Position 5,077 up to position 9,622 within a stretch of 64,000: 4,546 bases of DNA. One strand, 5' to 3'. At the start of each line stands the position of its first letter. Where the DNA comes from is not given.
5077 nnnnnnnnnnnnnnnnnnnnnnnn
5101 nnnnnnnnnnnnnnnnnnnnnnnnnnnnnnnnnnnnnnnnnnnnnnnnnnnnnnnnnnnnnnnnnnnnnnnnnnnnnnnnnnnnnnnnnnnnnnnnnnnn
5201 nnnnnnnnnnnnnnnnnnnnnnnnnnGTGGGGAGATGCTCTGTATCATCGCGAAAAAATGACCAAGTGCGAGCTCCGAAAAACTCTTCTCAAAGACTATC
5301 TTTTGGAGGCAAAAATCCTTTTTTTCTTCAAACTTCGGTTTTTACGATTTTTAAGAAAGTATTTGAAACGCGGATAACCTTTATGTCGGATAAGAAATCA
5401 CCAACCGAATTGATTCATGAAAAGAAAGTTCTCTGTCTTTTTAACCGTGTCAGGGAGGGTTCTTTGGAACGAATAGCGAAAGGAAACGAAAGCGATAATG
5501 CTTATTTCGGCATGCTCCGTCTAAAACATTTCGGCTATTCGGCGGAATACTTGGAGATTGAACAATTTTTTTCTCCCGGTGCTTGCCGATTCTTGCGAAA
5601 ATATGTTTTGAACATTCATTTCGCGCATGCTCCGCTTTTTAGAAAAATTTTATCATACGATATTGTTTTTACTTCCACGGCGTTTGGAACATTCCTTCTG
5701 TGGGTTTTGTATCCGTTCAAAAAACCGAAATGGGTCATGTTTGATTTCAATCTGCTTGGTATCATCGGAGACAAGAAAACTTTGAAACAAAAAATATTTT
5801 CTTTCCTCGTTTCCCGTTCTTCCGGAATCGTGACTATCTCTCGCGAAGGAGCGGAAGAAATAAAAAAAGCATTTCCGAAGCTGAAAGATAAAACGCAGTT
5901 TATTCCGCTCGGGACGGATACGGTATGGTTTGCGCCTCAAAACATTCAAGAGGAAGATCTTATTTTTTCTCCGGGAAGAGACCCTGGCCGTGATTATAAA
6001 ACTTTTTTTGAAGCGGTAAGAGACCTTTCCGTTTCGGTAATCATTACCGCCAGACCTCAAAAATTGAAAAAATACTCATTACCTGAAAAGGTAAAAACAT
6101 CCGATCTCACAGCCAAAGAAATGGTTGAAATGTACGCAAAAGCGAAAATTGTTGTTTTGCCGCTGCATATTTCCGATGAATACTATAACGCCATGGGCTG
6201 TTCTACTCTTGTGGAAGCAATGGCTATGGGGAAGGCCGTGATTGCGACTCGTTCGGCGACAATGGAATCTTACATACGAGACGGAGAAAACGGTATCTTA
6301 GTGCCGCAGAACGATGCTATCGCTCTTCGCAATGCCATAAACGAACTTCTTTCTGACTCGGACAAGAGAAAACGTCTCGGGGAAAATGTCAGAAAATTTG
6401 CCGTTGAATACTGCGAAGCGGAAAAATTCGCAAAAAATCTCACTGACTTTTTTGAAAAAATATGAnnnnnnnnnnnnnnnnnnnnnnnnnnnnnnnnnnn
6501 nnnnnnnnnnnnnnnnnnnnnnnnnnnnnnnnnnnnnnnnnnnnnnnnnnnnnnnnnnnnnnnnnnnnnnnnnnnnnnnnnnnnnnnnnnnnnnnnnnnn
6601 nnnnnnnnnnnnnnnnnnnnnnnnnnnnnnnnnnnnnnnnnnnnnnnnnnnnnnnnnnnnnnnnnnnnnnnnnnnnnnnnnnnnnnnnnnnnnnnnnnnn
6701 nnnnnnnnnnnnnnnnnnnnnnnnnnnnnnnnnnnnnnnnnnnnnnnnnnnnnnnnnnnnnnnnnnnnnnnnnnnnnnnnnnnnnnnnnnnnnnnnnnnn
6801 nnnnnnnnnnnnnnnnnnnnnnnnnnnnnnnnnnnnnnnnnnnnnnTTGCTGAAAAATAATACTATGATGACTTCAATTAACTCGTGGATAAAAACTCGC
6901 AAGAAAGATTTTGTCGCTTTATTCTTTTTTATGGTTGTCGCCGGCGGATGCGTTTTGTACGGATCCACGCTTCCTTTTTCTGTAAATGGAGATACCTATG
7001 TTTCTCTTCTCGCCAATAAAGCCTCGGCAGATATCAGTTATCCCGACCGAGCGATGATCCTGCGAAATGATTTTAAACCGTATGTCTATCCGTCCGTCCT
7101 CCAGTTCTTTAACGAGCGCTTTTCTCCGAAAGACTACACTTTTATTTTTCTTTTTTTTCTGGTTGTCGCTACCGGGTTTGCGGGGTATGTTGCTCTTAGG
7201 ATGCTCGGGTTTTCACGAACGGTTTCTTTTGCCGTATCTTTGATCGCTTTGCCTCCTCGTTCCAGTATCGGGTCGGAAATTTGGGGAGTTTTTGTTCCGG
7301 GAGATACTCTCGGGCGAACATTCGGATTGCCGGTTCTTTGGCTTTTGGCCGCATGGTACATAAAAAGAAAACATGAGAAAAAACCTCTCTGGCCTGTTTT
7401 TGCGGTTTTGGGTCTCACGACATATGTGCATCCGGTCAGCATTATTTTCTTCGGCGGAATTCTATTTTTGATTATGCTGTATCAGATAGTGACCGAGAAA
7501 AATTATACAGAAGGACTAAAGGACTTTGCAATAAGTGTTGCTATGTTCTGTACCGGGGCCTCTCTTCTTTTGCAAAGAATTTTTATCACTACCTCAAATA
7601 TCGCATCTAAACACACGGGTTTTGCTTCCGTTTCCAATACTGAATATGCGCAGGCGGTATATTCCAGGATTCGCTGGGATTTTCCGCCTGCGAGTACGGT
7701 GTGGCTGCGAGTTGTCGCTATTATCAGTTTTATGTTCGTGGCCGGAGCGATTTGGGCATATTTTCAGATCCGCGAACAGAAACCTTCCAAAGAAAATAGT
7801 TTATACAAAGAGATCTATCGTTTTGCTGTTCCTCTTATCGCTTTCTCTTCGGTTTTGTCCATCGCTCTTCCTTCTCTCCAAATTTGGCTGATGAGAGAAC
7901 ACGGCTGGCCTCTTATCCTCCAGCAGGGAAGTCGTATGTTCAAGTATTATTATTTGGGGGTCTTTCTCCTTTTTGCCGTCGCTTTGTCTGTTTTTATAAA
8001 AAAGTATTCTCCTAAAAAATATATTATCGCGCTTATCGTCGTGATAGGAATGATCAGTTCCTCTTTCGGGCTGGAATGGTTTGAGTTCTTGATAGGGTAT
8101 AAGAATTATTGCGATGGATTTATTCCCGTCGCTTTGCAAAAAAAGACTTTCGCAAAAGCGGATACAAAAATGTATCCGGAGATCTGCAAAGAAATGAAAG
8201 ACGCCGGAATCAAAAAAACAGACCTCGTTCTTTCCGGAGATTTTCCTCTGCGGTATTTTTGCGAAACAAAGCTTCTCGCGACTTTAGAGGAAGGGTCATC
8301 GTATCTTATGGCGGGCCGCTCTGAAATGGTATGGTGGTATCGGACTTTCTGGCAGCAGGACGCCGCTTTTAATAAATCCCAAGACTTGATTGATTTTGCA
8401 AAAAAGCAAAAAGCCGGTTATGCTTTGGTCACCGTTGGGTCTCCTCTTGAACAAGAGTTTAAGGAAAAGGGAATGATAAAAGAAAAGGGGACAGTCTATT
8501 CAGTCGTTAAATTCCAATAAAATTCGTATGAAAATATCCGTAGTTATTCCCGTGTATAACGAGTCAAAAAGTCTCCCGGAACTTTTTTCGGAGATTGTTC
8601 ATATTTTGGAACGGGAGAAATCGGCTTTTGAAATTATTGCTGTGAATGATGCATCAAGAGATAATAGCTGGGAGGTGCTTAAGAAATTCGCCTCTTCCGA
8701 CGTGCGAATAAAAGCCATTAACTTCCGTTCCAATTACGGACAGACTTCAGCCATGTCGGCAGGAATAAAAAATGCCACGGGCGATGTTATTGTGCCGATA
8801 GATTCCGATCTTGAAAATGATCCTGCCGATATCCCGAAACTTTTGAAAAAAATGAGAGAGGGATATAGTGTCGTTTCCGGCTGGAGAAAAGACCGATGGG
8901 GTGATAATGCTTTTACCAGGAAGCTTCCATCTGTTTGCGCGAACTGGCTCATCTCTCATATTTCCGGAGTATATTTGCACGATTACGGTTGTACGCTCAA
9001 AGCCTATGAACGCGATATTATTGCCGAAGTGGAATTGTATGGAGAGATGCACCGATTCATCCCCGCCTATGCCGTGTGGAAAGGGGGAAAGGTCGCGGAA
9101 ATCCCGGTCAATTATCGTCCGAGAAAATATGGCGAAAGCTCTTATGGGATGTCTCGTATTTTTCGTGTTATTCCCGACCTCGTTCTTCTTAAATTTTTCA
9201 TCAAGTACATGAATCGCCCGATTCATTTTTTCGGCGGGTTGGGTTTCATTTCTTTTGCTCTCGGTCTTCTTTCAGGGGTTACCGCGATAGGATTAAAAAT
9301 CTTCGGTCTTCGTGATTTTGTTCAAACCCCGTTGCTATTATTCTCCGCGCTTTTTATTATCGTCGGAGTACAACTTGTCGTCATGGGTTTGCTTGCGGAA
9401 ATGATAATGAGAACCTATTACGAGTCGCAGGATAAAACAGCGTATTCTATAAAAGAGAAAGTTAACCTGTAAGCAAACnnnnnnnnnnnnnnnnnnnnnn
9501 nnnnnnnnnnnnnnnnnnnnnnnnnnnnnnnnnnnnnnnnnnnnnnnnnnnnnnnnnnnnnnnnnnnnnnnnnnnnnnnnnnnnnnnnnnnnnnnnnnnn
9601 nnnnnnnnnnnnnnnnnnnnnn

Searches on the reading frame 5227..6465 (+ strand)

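Call 7: search_protein_families(library=pfam, proteins=[window:5227-6465:+], max_evalue=0.0001)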
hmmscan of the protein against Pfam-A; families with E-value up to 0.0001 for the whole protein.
window:5227-6465:+ (412 aa): 3 families
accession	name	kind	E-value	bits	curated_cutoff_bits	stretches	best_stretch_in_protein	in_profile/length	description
PF00534.26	Glycos_transf_1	-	1.1e-20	74.3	26.4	1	281-390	67-171/172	Glycosyl transferases group 1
PF13692.12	Glyco_trans_1_4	-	5.4e-17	62.8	27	1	271-377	36-142/142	Glycosyl transferases group 1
PF13524.12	Glyco_trans_1_2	-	1.4e-06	28.8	25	1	287-398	28-135/144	Glycosyl transferase-like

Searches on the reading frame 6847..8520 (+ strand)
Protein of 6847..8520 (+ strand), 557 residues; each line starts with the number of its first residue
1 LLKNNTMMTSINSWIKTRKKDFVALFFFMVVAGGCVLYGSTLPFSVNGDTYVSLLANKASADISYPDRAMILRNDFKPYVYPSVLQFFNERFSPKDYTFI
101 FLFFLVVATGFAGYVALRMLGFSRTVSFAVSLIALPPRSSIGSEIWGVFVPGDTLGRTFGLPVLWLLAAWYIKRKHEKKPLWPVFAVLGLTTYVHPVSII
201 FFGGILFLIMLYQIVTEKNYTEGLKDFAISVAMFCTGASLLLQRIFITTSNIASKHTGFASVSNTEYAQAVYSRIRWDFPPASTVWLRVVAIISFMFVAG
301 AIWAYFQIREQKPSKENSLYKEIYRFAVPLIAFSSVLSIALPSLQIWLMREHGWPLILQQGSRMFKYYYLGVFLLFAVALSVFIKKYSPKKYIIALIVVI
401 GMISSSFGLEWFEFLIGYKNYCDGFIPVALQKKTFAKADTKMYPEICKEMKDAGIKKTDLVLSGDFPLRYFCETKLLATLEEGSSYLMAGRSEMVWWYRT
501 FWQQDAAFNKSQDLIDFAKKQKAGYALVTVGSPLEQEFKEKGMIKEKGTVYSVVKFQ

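Call 7: search_protein_families(library=pfam, proteins=[window:6847-8520:+], max_evalue=0.0001)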
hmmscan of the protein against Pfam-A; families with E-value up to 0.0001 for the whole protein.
window:6847-8520:+ (557 aa): 0 families

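Call 11: search_protein_families(library=pfam, proteins=[window:6847-8520:+], max_evalue=10)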
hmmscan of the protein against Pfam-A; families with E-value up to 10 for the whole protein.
window:6847-8520:+ (557 aa): 3 families
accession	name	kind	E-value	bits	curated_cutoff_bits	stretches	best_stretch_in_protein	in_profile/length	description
PF24357.1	TMD0_ABC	-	0.017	15.7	27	1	272-343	13-84/159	ABC transporter TMD0 domain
PF24396.1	DUF7541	-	0.027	14.7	28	1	177-249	12-89/120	Family of unknown function (DUF7541)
PF25664.1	Oleavirus_coat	-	0.031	14.4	27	1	75-130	102-159/182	Oleavirus coat protein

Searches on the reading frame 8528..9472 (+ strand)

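Call 7: search_protein_families(library=pfam, proteins=[window:8528-9472:+], max_evalue=0.0001)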
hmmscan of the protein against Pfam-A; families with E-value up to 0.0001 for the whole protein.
window:8528-9472:+ (314 aa): 2 families
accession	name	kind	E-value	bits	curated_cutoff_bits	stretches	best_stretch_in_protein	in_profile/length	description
PF00535.33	Glycos_transf_2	-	5.7e-33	114.7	23.3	1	4-165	1-164/168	Glycosyl transferase family 2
PF10111.15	Glyco_tranf_2_2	-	4.1e-06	26.9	27.3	1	4-107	1-104/276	Glycosyltransferase like family 2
